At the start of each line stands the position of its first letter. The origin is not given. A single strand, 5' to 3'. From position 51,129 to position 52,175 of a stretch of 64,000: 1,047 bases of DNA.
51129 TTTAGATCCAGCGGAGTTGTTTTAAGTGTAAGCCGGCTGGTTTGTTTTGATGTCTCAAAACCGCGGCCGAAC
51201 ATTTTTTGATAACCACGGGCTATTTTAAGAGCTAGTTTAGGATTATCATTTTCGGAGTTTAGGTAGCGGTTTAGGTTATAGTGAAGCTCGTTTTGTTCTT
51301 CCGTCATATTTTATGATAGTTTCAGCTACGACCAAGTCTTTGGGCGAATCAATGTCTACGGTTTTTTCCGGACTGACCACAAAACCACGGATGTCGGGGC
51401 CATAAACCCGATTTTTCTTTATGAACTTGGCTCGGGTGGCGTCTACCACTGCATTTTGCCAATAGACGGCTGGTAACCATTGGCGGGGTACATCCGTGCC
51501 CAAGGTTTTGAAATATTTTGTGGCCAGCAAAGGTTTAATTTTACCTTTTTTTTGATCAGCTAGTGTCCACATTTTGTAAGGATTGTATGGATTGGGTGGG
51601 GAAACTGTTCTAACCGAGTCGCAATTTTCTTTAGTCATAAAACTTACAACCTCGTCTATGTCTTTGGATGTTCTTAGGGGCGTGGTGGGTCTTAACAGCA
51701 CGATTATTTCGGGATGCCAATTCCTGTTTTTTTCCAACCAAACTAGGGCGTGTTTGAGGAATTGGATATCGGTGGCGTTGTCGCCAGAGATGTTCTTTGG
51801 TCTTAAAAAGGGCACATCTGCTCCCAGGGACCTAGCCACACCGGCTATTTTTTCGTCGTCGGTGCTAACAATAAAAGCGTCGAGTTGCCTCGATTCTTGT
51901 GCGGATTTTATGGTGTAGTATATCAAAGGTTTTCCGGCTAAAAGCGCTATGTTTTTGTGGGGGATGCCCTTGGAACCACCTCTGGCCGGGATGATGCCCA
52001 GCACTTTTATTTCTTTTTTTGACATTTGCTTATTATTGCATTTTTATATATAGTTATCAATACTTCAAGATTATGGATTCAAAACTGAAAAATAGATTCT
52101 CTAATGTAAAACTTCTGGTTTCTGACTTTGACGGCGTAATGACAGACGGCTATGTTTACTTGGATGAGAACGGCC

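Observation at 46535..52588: NeuB-like synthase / KdsC-like phosphatase / NeuA-like CMP-transferase trio: a CMP-activated 2-keto-3-deoxy sugar acid (Kdn/nonulosonate-type) pathway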

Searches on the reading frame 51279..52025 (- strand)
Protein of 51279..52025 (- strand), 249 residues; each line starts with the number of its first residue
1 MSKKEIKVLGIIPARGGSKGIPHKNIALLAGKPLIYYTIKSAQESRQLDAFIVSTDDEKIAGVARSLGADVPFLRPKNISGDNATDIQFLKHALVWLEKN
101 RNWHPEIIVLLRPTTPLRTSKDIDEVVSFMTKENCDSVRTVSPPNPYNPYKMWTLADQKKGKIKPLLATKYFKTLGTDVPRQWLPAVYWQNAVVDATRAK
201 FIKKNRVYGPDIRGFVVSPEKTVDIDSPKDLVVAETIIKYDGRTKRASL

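Call 3: search_protein_families(library=pfam, proteins=[window:51279-52025:-], max_evalue=0.01)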
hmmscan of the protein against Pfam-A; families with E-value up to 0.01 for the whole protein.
window:51279-52025:- (249 aa): 1 family
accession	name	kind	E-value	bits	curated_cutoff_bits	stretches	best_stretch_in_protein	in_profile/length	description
PF02348.25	CTP_transf_3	-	1.3e-20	74.6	22.6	1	10-140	2-124/217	Cytidylyltransferase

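Call 5: search_protein_families(library=ncbifam, proteins=[window:51279-52025:-], max_evalue=0.01)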
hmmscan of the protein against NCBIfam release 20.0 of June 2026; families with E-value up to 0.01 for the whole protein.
window:51279-52025:- (249 aa): 6 families
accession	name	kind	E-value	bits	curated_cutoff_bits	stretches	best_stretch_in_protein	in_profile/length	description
TIGR03584.1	PseF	equivalog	5.5e-42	143.9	205.7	1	10-237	2-219/222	pseudaminic acid cytidylyltransferase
NF003952.0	PRK05450.1-5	subfamily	4.6e-16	58.7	193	1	7-141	2-127/250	3-deoxy-manno-octulosonate cytidylyltransferase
NF003950.0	PRK05450.1-3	subfamily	4.7e-15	55.6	234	1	7-138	2-125/248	3-deoxy-manno-octulosonate cytidylyltransferase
NF009905.0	PRK13368.1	subfamily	8.7e-14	51.4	255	1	7-140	2-124/243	3-deoxy-manno-octulosonate cytidylyltransferase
NF003948.0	PRK05450.1-1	equivalog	5.9e-09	35.5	281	1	5-138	3-128/248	3-deoxy-manno-octulosonate cytidylyltransferase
TIGR00466.1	kdsB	equivalog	7.6e-09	35.3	155.2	1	11-82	6-76/241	3-deoxy-manno-octulosonate cytidylyltransferase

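Call 9: find_encoding_contigs(protein=window:51279-52025:-, flank=10000, max_places=6)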
Protein window:51279-52025:- (249 aa): 2 contigs read that carry it; 2 places shown.
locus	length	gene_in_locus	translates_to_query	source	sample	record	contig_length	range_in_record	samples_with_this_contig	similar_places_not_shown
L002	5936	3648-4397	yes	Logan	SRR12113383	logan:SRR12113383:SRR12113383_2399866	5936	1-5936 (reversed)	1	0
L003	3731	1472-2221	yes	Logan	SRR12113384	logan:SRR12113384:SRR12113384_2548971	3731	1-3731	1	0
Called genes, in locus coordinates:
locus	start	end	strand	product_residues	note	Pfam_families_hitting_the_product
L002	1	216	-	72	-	?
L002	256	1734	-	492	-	PF04464:Glyphos_transf (faint)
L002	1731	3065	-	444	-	-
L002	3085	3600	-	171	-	PF00702:Hydrolase (faint), PF08282:Hydrolase_3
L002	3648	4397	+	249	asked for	PF02348:CTP_transf_3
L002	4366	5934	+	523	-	?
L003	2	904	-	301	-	?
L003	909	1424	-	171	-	PF00702:Hydrolase (faint), PF08282:Hydrolase_3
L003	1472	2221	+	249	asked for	PF02348:CTP_transf_3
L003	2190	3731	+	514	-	?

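Call 33: search_solved_structures(query=window:51279-52025:-, max_evalue=0.00001, show_alignments=2)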
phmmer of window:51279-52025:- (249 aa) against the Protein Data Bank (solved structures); distinct sequences matched with E-value up to 0.00001: 12.
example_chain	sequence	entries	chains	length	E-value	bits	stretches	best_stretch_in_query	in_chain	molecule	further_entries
6ifd_A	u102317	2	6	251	3e-28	102.2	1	9-239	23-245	CMP-N-acetylneuraminate Synthetase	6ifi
1eyr_A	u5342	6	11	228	2.3e-23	86.2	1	9-240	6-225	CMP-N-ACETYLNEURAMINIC ACID SYNTHETASE | N-acylneuraminate cytidylyltransferase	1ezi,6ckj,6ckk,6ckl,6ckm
9ftb_A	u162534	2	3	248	3.7e-23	85.5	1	9-136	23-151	NeuA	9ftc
1qwj_A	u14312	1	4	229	1.2e-14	57.6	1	10-235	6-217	cytidine monophospho-N-acetylneuraminic acid synthetase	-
9t4z_A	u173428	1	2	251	1.5e-14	57.3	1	5-140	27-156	PpNeuA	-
3pol_A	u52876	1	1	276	7.5e-08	35.4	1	11-143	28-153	3-deoxy-manno-octulosonate cytidylyltransferase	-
1vh3_A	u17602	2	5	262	9.1e-08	35.1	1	11-83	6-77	3-deoxy-manno-octulosonate cytidylyltransferase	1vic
4fcu_A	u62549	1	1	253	9.2e-08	35.1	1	11-143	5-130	3-deoxy-manno-octulosonate cytidylyltransferase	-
3duv_A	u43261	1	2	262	9.6e-08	35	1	11-83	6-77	3-deoxy-manno-octulosonate cytidylyltransferase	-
3tqd_A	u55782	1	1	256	3e-06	30.1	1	6-96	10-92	3-deoxy-manno-octulosonate cytidylyltransferase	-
3oam_A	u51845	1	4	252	7.9e-06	28.8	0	11-83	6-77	3-deoxy-manno-octulosonate cytidylyltransferase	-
8ees_A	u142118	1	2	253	8.6e-06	28.6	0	10-82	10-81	3-deoxy-manno-octulosonate cytidylyltransferase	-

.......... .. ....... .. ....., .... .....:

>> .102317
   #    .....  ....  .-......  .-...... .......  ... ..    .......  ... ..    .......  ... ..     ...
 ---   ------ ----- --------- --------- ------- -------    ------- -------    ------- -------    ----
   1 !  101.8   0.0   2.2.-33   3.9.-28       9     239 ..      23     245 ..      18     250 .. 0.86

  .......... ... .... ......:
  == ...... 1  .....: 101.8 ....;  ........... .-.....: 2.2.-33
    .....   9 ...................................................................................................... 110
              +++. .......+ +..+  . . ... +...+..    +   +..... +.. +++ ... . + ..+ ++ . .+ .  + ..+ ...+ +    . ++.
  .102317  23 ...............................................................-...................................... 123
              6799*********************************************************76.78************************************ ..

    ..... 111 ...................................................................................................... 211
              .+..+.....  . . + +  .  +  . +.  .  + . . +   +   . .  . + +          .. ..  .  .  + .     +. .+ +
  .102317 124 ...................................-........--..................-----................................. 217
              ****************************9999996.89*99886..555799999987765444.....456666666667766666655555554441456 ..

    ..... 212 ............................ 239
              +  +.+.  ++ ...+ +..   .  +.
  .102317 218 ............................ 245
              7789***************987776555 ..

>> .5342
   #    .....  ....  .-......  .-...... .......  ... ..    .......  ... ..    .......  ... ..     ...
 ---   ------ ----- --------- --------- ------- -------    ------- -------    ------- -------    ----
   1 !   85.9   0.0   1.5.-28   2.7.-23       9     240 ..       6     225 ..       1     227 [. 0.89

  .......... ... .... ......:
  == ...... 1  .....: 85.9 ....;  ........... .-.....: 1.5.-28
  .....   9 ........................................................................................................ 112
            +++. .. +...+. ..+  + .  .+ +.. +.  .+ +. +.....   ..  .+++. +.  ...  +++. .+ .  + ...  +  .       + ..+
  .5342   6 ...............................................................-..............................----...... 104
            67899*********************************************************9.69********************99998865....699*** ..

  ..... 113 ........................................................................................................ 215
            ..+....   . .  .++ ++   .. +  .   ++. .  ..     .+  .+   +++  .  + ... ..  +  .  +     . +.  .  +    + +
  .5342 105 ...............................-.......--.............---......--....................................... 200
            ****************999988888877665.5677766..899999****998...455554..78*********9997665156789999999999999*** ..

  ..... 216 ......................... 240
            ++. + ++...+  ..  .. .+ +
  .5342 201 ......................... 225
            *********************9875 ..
